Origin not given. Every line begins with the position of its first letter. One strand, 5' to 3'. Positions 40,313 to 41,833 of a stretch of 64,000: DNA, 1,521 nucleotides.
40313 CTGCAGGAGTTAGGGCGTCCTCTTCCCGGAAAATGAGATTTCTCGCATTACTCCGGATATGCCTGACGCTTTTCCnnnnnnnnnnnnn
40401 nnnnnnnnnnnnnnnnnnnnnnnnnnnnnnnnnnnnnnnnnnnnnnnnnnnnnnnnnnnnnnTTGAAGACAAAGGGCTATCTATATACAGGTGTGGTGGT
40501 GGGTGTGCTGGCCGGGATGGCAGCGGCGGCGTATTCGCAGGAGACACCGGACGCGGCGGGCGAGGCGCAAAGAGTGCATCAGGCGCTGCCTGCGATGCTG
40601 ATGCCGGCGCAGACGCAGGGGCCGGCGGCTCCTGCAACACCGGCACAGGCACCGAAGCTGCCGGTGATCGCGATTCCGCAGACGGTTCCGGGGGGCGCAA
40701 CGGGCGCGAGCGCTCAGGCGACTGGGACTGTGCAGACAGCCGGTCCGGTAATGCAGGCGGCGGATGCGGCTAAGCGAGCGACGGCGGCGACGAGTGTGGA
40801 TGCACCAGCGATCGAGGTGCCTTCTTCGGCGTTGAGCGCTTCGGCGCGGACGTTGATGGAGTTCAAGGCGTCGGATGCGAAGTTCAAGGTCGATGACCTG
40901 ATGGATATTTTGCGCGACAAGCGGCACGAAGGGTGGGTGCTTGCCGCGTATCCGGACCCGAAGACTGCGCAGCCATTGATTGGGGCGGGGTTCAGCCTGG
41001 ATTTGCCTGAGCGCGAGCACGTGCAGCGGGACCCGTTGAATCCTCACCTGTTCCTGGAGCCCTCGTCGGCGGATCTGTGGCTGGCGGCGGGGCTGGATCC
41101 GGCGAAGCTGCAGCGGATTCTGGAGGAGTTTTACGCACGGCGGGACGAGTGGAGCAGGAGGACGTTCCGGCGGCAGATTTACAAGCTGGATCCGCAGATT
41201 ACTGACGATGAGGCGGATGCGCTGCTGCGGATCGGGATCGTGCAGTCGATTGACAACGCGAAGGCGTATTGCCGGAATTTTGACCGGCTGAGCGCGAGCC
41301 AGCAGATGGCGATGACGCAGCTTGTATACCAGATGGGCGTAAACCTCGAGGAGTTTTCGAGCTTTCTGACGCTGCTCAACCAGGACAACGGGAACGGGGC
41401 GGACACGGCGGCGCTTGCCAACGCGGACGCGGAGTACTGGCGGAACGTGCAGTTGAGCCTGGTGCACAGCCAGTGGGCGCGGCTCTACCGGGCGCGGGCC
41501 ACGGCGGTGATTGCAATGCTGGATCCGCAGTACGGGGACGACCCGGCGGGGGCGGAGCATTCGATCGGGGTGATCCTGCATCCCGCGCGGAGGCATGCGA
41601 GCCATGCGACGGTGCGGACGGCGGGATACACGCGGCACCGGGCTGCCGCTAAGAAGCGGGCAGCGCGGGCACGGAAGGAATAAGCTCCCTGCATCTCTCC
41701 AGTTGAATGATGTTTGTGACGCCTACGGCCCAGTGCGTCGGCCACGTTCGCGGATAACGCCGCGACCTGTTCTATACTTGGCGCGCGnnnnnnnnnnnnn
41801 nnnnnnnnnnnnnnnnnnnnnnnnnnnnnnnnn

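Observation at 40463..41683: Domesticated, secreted T4-lysozyme-fold protein with a changed catalytic triad and a large insertion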

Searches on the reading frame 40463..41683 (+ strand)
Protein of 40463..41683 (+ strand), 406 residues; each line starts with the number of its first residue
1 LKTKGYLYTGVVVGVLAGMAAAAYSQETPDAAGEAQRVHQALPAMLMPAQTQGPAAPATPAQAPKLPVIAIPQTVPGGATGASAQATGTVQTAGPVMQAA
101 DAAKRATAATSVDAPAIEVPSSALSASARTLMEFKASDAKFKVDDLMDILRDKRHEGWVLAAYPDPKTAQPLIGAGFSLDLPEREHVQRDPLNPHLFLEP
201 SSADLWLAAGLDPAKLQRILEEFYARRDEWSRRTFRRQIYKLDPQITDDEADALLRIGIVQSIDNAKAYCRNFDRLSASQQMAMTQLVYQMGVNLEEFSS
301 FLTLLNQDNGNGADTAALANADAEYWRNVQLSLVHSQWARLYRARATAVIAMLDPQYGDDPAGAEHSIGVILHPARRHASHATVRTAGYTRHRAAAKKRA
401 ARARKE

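Call 3: search_protein_families(library=pfam, proteins=[window:40463-41683:+], max_evalue=10)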
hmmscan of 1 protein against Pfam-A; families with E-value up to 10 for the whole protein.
window:40463-41683:+ (406 aa): 3 families
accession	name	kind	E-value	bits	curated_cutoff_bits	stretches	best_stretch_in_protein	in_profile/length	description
PF00959.24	Phage_lysozyme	-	4.1e-05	24.4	22.3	1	244-315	33-101/125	Phage lysozyme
PF24852.1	DUF7726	-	0.14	12.8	26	1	274-315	15-56/73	Domain of unknown function (DUF7726)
PF21804.3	Transposase_29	-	0.18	10.4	27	1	217-264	483-528/562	Transposase protein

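Call 4: search_protein_families(library=ncbifam, proteins=[window:40463-41683:+], max_evalue=10)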
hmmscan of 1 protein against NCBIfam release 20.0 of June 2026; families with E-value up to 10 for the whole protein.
window:40463-41683:+ (406 aa): 1 family
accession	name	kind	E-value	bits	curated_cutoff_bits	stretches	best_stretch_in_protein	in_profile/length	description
NF033761.1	gliding_GltJ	equivalog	1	8.3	450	1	9-120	374-489/671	adventurous gliding motility protein GltJ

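Call 5: search_solved_structures(query=window:40463-41683:+, max_evalue=10, show_alignments=3)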
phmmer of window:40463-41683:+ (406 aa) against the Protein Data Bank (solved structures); distinct sequences matched with E-value up to 10: 18.
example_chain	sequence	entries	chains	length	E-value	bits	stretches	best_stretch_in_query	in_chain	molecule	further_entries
218l_A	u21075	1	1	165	0.23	13.4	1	246-328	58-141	T4 LYSOZYME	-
1tla_A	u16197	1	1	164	0.33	12.9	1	246-317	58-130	T4 LYSOZYME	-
168l_A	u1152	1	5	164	0.35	12.8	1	246-321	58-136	T4 LYSOZYME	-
1l26_A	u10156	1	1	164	0.37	12.7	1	246-317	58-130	T4 LYSOZYME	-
1d9w_A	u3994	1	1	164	0.57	12.1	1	246-317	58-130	PROTEIN (LYSOZYME)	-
1l74_A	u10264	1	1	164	0.6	12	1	246-321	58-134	LYSOZYME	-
1l36_A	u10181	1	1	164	0.63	11.9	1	246-320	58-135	LYSOZYME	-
1l31_A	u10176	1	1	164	0.77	11.6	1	246-317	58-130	T4 LYSOZYME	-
1qug_A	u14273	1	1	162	0.91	11.4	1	246-317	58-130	PROTEIN (LYSOZYME)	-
1t8g_A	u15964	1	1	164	0.92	11.4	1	246-317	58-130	Lysozyme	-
3cdr_A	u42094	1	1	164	1.1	11.1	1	246-317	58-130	Lysozyme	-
5zji_Y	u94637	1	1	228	1.2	11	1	297-342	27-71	Chlorophyll a-b binding protein, chloroplastic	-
9xj9_Y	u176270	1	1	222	1.3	10.9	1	298-341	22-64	Chlorophyll a-b binding protein, chloroplastic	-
1l59_A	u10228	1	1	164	1.4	10.7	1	246-317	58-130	LYSOZYME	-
5mdx_G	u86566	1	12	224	1.5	10.7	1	309-341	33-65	Chlorophyll a-b binding protein 1, chloroplastic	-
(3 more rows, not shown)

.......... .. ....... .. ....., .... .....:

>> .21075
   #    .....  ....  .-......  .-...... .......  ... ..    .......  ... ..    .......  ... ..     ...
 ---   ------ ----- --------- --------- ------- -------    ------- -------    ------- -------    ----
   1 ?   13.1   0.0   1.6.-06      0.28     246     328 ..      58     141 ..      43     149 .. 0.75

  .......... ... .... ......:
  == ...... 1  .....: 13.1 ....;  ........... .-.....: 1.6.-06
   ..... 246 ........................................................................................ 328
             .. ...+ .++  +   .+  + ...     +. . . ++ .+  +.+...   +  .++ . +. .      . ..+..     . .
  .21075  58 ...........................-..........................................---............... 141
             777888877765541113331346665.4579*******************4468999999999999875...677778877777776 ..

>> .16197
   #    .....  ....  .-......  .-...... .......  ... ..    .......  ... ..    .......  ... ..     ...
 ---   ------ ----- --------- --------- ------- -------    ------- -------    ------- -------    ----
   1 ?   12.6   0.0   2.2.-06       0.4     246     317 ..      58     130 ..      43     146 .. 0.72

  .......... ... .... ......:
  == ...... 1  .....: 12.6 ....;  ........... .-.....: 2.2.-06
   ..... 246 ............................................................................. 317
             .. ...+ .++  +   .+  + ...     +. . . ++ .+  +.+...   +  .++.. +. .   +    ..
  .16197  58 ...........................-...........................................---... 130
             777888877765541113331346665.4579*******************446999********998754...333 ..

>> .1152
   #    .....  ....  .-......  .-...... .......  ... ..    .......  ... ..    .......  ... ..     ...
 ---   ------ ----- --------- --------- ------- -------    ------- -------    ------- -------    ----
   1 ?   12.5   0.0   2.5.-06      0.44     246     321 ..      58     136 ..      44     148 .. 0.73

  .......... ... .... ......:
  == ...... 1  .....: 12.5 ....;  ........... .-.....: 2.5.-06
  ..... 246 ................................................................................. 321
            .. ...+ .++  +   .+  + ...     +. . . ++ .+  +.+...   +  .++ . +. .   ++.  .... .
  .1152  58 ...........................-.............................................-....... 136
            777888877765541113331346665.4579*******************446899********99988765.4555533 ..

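Call 8: find_homologous_proteins(query=window:40463-41680:+, max_evalue=0.001)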
Query window:40463-41680:+ (406 aa): 2156 proteins with E <= 0.001 among 8000 candidates; the best 120 are listed.
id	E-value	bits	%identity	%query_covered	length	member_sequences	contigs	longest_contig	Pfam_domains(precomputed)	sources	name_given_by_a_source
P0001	1.3e-262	888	100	100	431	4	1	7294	-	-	-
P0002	1.7e-168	578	67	97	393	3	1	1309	-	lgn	-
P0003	3.8e-138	478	61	93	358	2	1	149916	PF00959.25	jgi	jgi:GH24 family phage-related lysozyme (muramidase)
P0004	1.1e-136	474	75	66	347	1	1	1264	-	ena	-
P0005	4.7e-136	472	71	68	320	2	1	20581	-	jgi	jgi:hypothetical protein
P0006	5.3e-136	471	71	78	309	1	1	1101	PF00959.25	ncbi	ncbi:MAG TPA: hypothetical protein VF213_02100 [Dongiaceae bacterium]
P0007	8.0e-136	471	70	69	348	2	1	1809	-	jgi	jgi:hypothetical protein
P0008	2.2e-135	469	75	70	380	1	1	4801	PF00959.25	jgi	-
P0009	2.3e-135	469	70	72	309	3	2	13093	PF00959.25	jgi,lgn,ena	-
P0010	2.6e-135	469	65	79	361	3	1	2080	PF00959.25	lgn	-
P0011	4.8e-135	468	67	83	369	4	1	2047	PF00959.25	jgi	-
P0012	2.0e-134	466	69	72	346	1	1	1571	-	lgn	-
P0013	3.1e-133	462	74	70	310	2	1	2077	PF00959.25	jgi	jgi:hypothetical protein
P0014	5.2e-133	461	73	70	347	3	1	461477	-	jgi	jgi:GH24 family phage-related lysozyme (muramidase)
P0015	5.9e-133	461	68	81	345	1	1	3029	-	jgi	jgi:GH24 family phage-related lysozyme (muramidase)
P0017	1.6e-132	460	75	70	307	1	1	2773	PF00959.25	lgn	-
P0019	6.8e-132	458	73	69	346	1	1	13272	PF00959.25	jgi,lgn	jgi:hypothetical protein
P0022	1.2e-131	457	66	83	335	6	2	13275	PF00959.25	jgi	-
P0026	3.1e-131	456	59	96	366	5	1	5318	PF00959.25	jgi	jgi:GH24 family phage-related lysozyme (muramidase)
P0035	4.0e-130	452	74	66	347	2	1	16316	PF00959.25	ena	-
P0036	7.7e-130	451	72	66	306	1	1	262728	PF00959.25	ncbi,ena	-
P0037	1.3e-129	450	69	68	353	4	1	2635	PF00959.25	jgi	jgi:GH24 family phage-related lysozyme (muramidase)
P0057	9.0e-127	441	65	82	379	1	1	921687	-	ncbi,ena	-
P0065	4.9e-126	439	59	88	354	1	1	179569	PF00959.25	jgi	jgi:GH24 family phage-related lysozyme (muramidase)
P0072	2.6e-125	436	69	69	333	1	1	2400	PF00959.25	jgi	jgi:GH24 family phage-related lysozyme (muramidase)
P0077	7.7e-125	435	60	90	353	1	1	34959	PF00959.25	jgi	jgi:GH24 family phage-related lysozyme (muramidase)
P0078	9.1e-125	434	60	88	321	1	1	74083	PF00959.25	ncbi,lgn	ncbi:MAG TPA: hypothetical protein VGL22_06240 [Terracidiphilus sp.]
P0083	2.1e-124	433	71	70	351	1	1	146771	PF00959.25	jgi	jgi:hypothetical protein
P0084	4.4e-124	432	71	70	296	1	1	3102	PF00959.25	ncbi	-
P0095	2.2e-122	426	70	68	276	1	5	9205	PF00959.25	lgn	-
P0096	2.7e-122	426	68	70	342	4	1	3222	PF00959.25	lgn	-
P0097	1.0e-121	424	61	78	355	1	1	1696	PF00959.25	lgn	-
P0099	3.0e-121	423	75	60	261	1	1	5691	PF00959.25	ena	-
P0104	4.0e-120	419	68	70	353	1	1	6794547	-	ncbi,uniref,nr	ncbi:lysozyme family protein [Occallatibacter riparius]|uniref:Uncharacterized protein n=1 Tax=Occal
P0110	3.7e-118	413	65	74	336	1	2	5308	PF00959.25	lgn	-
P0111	4.8e-118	412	60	85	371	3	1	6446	PF00959.25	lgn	-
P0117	3.3e-116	406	55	96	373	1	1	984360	PF00959.25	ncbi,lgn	ncbi:MAG: hypothetical protein ACLGSD_08200 [Acidobacteriota bacterium]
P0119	2.0e-115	404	67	70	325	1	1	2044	PF00959.25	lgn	-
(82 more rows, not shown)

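Call 11: search_protein_families(library=pfam, alignment_id=A1, max_evalue=0.01)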
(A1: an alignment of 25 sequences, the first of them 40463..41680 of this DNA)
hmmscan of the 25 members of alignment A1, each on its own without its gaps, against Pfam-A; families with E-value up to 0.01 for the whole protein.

A. member 1, window:40463-41680:+ (406 aa): 1 family
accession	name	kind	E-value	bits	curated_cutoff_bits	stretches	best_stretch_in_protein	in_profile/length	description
PF00959.24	Phage_lysozyme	-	4.1e-05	24.4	22.3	1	244-315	33-101/125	Phage lysozyme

B. families by the number of members that match (of 25 scanned): 1 family
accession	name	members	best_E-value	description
PF00959.24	Phage_lysozyme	24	4.1e-06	Phage lysozyme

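Call 17: find_encoding_contigs(protein=P0104, flank=8000, max_places=2)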
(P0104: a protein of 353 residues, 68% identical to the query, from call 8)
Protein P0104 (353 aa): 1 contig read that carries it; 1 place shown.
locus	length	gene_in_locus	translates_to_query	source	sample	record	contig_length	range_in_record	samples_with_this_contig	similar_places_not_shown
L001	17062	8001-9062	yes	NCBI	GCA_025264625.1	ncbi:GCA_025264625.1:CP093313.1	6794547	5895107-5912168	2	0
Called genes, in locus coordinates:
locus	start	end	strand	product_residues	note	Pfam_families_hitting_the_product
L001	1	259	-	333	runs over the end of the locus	PF12833:HTH_18, PF00165:HTH_AraC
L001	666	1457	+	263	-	PF00561:Abhydrolase_1 (faint), PF06821:Ser_hydrolase (faint), PF12695:Abhydrolase_5 (weak), PF12697:Abhydrolase_6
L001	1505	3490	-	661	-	PF13522:GATase_6, PF13537:GATase_7, PF00733:Asn_synthase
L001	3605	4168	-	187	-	PF01885:PTS_2-RNA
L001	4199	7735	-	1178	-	PF02811:PHP, PF07733:DNA_pol3_alpha, PF17657:DNA_pol3_finger, PF14579:HHH_6, PF01336:tRNA_anti-codon (weak)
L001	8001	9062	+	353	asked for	-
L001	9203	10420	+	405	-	PF00150:Cellulase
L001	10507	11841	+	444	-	PF01244:Peptidase_M19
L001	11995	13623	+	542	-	PF00450:Peptidase_S10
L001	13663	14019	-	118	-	PF01242:PTPS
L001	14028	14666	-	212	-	-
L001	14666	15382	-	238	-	PF00733:Asn_synthase, PF06508:QueC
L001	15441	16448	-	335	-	-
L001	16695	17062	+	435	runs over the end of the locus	PF10091:Glycoamylase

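Call 18: find_encoding_contigs(protein=P0117, flank=8000, max_places=2)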
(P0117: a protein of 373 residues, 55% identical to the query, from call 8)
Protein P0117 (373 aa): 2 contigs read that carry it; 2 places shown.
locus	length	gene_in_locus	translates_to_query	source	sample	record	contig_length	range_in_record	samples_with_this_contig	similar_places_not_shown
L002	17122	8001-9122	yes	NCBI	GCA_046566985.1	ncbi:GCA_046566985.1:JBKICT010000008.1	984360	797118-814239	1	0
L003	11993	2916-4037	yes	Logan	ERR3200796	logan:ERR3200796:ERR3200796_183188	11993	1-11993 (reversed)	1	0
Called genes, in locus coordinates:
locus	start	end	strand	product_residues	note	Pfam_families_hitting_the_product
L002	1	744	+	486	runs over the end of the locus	PF02589:LUD_dom, PF13187:Fer4_9 (faint), PF13484:Fer4_16 (faint), PF00037:Fer4 (faint), PF13183:Fer4_8, PF13237:Fer4_10 (faint), PF13534:Fer4_17 (weak)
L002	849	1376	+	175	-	PF02589:LUD_dom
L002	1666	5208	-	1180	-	PF02811:PHP, PF07733:DNA_pol3_alpha, PF17657:DNA_pol3_finger, PF14579:HHH_6, PF01336:tRNA_anti-codon (weak)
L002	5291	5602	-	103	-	PF13744:HTH_37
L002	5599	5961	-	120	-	PF05973:Gp49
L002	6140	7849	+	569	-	PF01019:G_glu_transpept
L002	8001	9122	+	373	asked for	PF00959:Phage_lysozyme (faint)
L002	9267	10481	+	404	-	PF00150:Cellulase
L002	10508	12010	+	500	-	-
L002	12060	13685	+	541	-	PF00450:Peptidase_S10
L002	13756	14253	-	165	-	PF13302:Acetyltransf_3 (faint), PF13527:Acetyltransf_9 (weak), PF00583:Acetyltransf_1, PF13673:Acetyltransf_10, PF13508:Acetyltransf_7, PF08445:FR47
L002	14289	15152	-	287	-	PF03781:FGE-sulfatase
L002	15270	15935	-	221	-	PF00457:Glyco_hydro_11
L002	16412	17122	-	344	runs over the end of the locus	PF00365:PFK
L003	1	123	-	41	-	?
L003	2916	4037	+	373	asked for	PF00959:Phage_lysozyme (faint)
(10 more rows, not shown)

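Call 19: find_encoding_contigs(protein=P0057, flank=8000, max_places=2)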
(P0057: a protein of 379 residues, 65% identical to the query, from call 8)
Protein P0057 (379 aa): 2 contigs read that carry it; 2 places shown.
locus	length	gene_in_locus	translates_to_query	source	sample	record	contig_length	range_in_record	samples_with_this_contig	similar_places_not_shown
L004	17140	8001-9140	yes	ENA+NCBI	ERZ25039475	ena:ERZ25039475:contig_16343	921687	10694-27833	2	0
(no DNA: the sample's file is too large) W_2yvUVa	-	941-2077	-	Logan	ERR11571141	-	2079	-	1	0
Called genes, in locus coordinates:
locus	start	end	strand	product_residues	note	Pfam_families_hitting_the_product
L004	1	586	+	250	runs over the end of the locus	PF02754:CCG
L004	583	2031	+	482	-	PF02589:LUD_dom, PF13187:Fer4_9 (faint), PF00037:Fer4 (faint), PF12798:Fer4_3 (faint), PF12800:Fer4_4 (faint), PF13183:Fer4_8, PF13237:Fer4_10 (faint), PF13534:Fer4_17 (weak)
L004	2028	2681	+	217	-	PF02589:LUD_dom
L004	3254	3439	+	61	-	-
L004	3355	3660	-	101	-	PF00248:Aldo_ket_red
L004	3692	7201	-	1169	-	PF02811:PHP, PF07733:DNA_pol3_alpha, PF17657:DNA_pol3_finger, PF14579:HHH_6, PF01336:tRNA_anti-codon (weak)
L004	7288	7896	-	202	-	PF06172:Cupin_5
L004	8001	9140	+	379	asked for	-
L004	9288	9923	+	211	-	PF00150:Cellulase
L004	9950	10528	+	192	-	PF00150:Cellulase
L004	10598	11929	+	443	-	PF01244:Peptidase_M19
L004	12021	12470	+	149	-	-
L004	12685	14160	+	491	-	PF19815:DUF6298 (faint)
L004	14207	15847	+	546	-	PF00450:Peptidase_S10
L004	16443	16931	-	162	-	PF02577:BFN_dom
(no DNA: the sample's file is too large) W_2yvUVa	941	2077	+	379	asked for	?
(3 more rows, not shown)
